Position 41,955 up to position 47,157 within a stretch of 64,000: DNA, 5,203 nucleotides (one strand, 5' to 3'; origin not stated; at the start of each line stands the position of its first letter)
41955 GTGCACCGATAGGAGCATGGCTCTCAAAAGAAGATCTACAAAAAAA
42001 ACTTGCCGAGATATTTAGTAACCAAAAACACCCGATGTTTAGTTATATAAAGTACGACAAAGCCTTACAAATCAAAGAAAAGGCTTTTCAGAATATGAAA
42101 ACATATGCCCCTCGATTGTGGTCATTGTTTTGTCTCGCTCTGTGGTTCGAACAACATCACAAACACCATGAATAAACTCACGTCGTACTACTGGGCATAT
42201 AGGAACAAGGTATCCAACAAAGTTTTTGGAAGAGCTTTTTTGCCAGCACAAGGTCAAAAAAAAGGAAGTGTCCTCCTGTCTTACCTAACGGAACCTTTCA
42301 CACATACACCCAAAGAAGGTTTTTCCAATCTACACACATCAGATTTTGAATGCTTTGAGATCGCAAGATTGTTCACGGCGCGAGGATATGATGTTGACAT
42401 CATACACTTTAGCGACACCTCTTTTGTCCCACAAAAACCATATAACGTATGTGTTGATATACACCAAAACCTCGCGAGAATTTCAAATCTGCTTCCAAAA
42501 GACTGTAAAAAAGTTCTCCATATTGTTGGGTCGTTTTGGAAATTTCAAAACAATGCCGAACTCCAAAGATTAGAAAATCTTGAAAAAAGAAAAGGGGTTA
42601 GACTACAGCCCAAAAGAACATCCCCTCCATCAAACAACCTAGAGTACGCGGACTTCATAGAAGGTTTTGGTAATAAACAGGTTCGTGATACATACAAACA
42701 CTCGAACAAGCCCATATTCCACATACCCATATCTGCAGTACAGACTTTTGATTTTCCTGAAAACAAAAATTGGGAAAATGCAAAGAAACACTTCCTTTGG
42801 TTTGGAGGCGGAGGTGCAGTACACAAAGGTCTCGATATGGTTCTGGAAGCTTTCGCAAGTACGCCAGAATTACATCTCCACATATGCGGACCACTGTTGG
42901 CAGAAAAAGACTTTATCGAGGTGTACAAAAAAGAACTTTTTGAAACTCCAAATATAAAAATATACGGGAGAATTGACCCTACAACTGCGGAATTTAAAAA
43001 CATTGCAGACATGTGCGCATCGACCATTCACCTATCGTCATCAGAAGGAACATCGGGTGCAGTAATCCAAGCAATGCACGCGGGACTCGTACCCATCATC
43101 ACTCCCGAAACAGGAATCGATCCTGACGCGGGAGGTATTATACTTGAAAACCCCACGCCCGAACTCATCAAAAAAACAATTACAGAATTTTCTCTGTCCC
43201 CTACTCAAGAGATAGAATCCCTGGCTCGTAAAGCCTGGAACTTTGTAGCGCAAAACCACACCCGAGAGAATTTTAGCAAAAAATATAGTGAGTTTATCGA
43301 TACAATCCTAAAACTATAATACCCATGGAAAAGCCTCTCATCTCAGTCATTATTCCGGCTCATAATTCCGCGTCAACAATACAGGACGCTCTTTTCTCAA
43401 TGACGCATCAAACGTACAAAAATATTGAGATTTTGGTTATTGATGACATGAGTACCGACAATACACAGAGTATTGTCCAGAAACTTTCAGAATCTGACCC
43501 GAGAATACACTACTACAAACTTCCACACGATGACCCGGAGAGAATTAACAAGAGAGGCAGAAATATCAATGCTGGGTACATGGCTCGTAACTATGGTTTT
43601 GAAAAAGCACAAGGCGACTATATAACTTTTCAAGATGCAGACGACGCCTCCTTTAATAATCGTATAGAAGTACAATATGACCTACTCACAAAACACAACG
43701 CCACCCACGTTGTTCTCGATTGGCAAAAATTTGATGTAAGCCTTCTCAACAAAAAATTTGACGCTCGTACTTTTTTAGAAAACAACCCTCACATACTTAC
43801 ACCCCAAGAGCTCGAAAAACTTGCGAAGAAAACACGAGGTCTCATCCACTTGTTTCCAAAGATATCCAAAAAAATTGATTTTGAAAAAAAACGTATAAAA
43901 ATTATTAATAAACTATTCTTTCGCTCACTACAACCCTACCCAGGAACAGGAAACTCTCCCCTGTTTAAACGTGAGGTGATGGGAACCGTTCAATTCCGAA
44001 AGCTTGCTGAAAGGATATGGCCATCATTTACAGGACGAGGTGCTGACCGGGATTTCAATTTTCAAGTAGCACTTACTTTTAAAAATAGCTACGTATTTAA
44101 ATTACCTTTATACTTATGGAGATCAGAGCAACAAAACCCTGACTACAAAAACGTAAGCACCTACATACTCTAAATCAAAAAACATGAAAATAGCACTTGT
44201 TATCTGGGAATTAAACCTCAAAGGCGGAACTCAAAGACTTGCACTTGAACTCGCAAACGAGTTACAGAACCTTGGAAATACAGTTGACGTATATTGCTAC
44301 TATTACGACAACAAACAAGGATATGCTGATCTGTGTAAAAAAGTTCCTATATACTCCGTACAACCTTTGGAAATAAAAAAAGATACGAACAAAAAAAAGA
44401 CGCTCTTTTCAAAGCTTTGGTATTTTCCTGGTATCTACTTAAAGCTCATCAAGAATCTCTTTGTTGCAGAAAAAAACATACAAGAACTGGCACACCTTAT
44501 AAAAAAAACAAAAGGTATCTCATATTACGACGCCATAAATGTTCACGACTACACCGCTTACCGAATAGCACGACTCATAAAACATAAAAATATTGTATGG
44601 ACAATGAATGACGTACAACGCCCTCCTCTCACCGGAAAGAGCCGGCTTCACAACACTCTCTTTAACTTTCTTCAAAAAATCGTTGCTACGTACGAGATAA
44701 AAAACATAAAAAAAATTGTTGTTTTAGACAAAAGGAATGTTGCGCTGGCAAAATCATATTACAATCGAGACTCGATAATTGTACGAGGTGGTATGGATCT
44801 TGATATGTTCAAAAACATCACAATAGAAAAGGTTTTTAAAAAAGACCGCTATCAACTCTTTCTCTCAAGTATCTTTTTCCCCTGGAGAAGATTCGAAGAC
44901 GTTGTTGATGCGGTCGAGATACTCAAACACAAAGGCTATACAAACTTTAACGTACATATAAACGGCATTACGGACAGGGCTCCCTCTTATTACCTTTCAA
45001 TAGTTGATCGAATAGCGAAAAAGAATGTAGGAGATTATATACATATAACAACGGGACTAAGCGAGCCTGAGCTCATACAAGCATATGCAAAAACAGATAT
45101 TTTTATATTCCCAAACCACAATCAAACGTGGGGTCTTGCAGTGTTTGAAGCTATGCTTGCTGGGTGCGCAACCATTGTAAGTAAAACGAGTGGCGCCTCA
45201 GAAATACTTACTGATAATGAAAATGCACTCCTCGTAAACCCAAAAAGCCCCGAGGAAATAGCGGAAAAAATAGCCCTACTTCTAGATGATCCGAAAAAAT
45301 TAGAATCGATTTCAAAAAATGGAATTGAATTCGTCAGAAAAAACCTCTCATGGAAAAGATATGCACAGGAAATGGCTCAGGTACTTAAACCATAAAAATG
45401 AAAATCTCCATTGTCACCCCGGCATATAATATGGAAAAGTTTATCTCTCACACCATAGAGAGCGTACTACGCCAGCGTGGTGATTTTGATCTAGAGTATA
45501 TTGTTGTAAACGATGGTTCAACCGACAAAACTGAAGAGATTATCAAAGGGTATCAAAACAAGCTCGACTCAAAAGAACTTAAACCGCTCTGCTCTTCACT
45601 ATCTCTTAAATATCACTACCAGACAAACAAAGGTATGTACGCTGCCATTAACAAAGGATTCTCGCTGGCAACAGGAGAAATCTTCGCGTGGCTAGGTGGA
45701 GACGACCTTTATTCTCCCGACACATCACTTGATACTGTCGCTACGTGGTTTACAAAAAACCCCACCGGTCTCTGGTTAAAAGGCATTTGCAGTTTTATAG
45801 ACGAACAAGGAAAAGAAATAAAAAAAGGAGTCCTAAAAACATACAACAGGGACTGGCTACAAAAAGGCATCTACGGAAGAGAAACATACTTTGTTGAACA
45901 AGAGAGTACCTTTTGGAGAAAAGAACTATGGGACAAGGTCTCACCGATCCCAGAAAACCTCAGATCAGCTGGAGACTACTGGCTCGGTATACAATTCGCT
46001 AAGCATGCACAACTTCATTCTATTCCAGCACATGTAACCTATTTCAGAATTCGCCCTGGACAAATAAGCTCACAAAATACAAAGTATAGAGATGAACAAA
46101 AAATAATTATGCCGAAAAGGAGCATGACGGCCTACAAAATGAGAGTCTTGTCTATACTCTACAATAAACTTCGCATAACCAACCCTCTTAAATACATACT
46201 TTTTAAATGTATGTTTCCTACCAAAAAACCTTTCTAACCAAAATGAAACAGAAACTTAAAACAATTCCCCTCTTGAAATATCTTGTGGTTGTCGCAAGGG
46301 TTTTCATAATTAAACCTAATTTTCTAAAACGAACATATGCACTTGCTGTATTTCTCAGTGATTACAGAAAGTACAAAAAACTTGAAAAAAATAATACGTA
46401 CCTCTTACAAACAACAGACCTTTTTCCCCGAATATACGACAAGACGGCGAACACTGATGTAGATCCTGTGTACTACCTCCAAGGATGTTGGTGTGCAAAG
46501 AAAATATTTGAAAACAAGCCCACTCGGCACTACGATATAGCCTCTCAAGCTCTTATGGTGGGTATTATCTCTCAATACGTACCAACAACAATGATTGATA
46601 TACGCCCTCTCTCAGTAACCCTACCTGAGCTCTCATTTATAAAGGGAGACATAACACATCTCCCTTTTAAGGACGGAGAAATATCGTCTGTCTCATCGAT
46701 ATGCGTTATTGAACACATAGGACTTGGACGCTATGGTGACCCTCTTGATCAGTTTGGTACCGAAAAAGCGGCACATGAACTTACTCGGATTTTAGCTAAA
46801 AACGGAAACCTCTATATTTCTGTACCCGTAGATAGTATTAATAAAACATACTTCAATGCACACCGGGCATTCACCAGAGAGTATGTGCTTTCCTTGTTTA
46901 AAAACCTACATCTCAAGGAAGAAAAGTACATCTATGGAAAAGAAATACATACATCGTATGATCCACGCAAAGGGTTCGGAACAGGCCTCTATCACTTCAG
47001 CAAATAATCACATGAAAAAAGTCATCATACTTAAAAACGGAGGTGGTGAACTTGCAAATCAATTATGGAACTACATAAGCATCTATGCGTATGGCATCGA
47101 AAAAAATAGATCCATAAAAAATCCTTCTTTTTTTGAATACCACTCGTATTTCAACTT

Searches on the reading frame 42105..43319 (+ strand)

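Call 43: search_protein_families(library=ncbifam, proteins=[window:42105-43319:+], max_evalue=0.00001)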
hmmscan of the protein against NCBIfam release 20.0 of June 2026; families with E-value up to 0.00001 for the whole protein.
window:42105-43319:+ (404 aa): 0 families

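Call 57: search_protein_families(library=pfam, proteins=[window:42105-43319:+], max_evalue=0.00001)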
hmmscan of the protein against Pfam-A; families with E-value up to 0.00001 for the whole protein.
window:42105-43319:+ (404 aa): 2 families
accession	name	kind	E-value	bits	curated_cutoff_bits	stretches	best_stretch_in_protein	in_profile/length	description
PF00534.26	Glycos_transf_1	-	2.2e-11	44.1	26.4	1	224-366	11-159/172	Glycosyl transferases group 1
PF13692.12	Glyco_trans_1_4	-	1.3e-08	35.7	27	1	228-355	2-132/142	Glycosyl transferases group 1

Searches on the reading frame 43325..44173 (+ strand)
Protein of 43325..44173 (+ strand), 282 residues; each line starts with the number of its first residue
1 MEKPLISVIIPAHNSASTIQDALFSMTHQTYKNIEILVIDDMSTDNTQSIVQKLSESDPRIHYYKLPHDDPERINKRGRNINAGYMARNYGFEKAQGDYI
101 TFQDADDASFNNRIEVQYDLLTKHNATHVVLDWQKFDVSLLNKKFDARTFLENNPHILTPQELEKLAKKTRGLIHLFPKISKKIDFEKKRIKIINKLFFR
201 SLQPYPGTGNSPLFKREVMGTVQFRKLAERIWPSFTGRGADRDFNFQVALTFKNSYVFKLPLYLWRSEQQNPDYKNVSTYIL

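Call 43: search_protein_families(library=ncbifam, proteins=[window:43325-44173:+], max_evalue=0.00001)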
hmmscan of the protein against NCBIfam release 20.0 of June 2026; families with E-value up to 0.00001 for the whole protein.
window:43325-44173:+ (282 aa): 17 families
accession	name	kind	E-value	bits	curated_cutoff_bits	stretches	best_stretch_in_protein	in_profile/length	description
NF047683.1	TeichurnBiosyTuaG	equivalog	1.1e-22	80.9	400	1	2-132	4-122/252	teichuronic acid biosynthesis protein TuaG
NF050050.1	ProtGlycPglI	equivalog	3.3e-18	66.1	500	1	4-118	2-105/306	GalNAc(5)-diNAcBac-PP-undecaprenol beta-1,3-glucosyltransferase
NF053739.1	GlytfEpsEBac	equivalog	1.3e-16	60.4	450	1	4-130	1-116/265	glycosyltransferase EpsE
NF007482.0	PRK10073.1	equivalog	1.8e-16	60.1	423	1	3-109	5-98/334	glycosyltransferase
TIGR03937.1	PgaC_IcaA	equivalog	2.9e-12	46.3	422.3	1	2-106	43-135/407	poly-beta-1,6-N-acetyl-D-glucosamine synthase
NF045692.1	OglycostaseCruG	equivalog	2.9e-12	46.2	600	1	6-86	43-122/386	2'-O-glycosyltransferase CruG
TIGR04017.1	WcaA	equivalog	1.7e-10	41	495.75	1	2-121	3-110/279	colanic acid biosynthesis glycosyltransferase WcaA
NF007453.0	PRK10018.1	equivalog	2.7e-10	40.4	382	1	2-120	4-110/280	colanic acid biosynthesis glycosyltransferase WcaA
NF041875.1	EPS_EpsD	equivalog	7e-10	38.8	370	1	6-128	1-104/325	exopolysaccharide biosynthesis glycosyltransferase EpsD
NF038299.1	EPS_HpsN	equivalog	1e-09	37.8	425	1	4-110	1-95/317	hormogonium polysaccharide biosynthesis glycosyltransferase HpsN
TIGR04283.1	glyco_like_mftF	equivalog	2.9e-09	36.9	182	1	6-107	1-83/221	TIGR04283 family arsenosugar biosynthesis glycosyltransferase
NF038302.1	EPS_HpsE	equivalog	6.7e-09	35.1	300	1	6-125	3-115/307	hormogonium polysaccharide biosynthesis glycosyltransferase HpsE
TIGR03469.1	HpnB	hypoth_equivalog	1.8e-08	33.9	379.25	1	4-62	44-103/386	hopene-associated glycosyltransferase HpnB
NF053846.1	glyco_with_XrtP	equivalog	1.2e-07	30.8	520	1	9-89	46-123/440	XrtP-associated glycosyltransferase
TIGR03111.1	glyc2_xrt_Gpos1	hypoth_equivalog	2.2e-07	30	363.95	1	3-64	48-111/439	TIGR03111 family XrtG-associated glycosyltransferase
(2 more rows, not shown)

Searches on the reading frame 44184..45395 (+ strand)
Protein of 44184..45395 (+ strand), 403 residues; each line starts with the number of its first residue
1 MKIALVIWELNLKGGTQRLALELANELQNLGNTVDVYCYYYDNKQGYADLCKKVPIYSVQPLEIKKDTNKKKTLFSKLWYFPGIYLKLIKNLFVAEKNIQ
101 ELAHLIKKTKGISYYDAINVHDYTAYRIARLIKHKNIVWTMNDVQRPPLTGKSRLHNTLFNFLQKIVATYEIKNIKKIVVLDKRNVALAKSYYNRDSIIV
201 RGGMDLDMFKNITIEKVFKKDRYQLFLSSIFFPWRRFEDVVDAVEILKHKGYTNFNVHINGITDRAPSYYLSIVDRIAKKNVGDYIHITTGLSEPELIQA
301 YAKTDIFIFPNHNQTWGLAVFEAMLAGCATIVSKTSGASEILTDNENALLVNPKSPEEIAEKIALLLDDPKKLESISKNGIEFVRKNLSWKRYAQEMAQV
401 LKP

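Call 43: search_protein_families(library=ncbifam, proteins=[window:44184-45395:+], max_evalue=0.00001)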
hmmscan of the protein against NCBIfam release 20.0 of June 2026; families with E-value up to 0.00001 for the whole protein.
window:44184-45395:+ (403 aa): 21 families
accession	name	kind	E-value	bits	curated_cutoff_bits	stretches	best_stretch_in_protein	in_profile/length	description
NF041876.1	EPS_EpsE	equivalog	1.8e-27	96.6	400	1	196-395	187-387/389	exopolysaccharide biosynthesis GT4 family glycosyltransferase EpsE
NF038295.1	EPS_HpsP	equivalog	6.6e-16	58.3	550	1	221-400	207-383/388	hormogonium polysaccharide biosynthesis glycosyltransferase HpsP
TIGR04047.1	MSMEG_0565_glyc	hypoth_equivalog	3.9e-15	55.8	259.85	1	273-398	245-368/373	MSMEG_0565 family glycosyltransferase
TIGR02470.1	sucr_synth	equivalog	7e-14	50.9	810.4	1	304-398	644-742/784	sucrose synthase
TIGR03449.1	mycothiol_MshA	equivalog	3.9e-13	49.1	462.5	1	246-400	245-399/406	D-inositol-3-phosphate glycosyltransferase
TIGR02149.1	glgA_Coryne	subfamily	4.2e-12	45.9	302.4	1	280-400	260-386/391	glycogen synthase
TIGR03999.1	thiol_BshA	equivalog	4.7e-12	45.5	273.7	1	277-394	248-363/375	N-acetyl-alpha-D-glucosaminyl L-malate synthase BshA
TIGR02472.1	sucr_P_syn_N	equivalog_domain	1.1e-11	44.2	576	1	301-397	338-434/439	sucrose-phosphate synthase, putative, glycosyltransferase domain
NF012028.0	PRK15484.1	subfamily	2.6e-11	43.3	618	1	273-402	247-376/380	lipopolysaccharide N-acetylglucosaminyltransferase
TIGR04063.1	stp3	hypoth_equivalog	8.8e-11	41.3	442.05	1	231-400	222-391/397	TIGR04063 family PEP-CTERM/XrtA system glycosyltransferase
NF047880.1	glyco_SdgA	exception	5.8e-10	38.3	800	1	171-386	265-473/488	serine-aspartate repeat adhesin O-glycosyltransferase SdgA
NF038255.1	exopoly_VpsD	equivalog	8.1e-10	38.1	300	1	151-333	136-312/381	VpsD family glycosyltransferase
NF053787.1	GlcN_PG_synth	equivalog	1e-09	37.7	480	1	255-399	212-354/361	N-acetylglucosaminyl phosphatidylglycerol synthase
NF046085.1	XrtY_assoc_Gly1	equivalog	1.7e-09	37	400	1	226-396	214-376/387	XrtY-associated glycosyltransferase XYAG1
TIGR03088.1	stp2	hypoth_equivalog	2.8e-09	36.5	409.05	1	301-400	270-369/374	TIGR03088 family PEP-CTERM/XrtA system glycosyltransferase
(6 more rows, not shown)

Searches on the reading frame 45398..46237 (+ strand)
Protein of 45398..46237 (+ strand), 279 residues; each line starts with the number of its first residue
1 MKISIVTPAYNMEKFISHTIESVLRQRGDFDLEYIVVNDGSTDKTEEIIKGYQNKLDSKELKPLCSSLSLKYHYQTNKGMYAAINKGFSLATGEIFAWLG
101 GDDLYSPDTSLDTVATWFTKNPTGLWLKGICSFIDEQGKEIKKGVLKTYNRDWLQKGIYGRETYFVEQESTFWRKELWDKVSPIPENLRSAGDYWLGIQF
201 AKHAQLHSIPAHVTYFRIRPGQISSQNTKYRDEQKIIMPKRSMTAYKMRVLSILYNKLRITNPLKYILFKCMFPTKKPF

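Call 43: search_protein_families(library=ncbifam, proteins=[window:45398-46237:+], max_evalue=0.00001)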
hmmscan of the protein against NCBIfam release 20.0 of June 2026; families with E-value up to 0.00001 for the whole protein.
window:45398-46237:+ (279 aa): 12 families
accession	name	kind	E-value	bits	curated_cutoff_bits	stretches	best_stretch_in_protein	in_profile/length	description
NF047683.1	TeichurnBiosyTuaG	equivalog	2.2e-17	63.5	400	1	2-171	7-166/252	teichuronic acid biosynthesis protein TuaG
NF007482.0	PRK10073.1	equivalog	2e-15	56.6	423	1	2-108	7-101/334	glycosyltransferase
NF053739.1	GlytfEpsEBac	equivalog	8.1e-11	41.4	450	1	2-108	2-98/265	glycosyltransferase EpsE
TIGR03937.1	PgaC_IcaA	equivalog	8.7e-11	41.4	422.3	1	2-109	46-142/407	poly-beta-1,6-N-acetyl-D-glucosamine synthase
NF038302.1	EPS_HpsE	equivalog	3.9e-09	35.9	300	1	2-107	2-101/307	hormogonium polysaccharide biosynthesis glycosyltransferase HpsE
NF047588.1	GlcsyltransPgfSStrep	equivalog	1.6e-08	34.2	500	1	1-108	1-100/308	glycosyltransferase PgfS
NF041875.1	EPS_EpsD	equivalog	3.8e-08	33.1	370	1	3-112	1-98/325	exopolysaccharide biosynthesis glycosyltransferase EpsD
TIGR04009.1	wcaE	equivalog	3.8e-08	32.9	369.2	1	1-110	1-100/248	colanic acid biosynthesis glycosyltransferase WcaE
TIGR04283.1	glyco_like_mftF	equivalog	6.3e-08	32.5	182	1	3-118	1-97/221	TIGR04283 family arsenosugar biosynthesis glycosyltransferase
NF050050.1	ProtGlycPglI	equivalog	2.2e-07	30.6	500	1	2-104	3-95/306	GalNAc(5)-diNAcBac-PP-undecaprenol beta-1,3-glucosyltransferase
NF041394.1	GtaseAglG_Halo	equivalog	4.2e-07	29.5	440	1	1-108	1-98/304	glucosyl-dolichyl phosphate glucuronosyltransferase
TIGR03469.1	HpnB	hypoth_equivalog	6.3e-07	28.7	379.25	1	2-99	45-141/386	hopene-associated glycosyltransferase HpnB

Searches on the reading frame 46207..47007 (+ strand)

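Call 43: search_protein_families(library=ncbifam, proteins=[window:46207-47007:+], max_evalue=0.00001)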
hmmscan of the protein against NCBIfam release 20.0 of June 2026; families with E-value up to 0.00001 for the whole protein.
window:46207-47007:+ (266 aa): 0 families

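Call 57: search_protein_families(library=pfam, proteins=[window:46207-47007:+], max_evalue=0.00001)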
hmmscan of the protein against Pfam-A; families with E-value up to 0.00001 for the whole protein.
window:46207-47007:+ (266 aa): 1 family
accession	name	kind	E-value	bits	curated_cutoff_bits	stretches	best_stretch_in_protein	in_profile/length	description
PF03269.20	DUF268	-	2.3e-09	37.8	25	1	162-223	66-126/176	Caenorhabditis protein of unknown function, DUF268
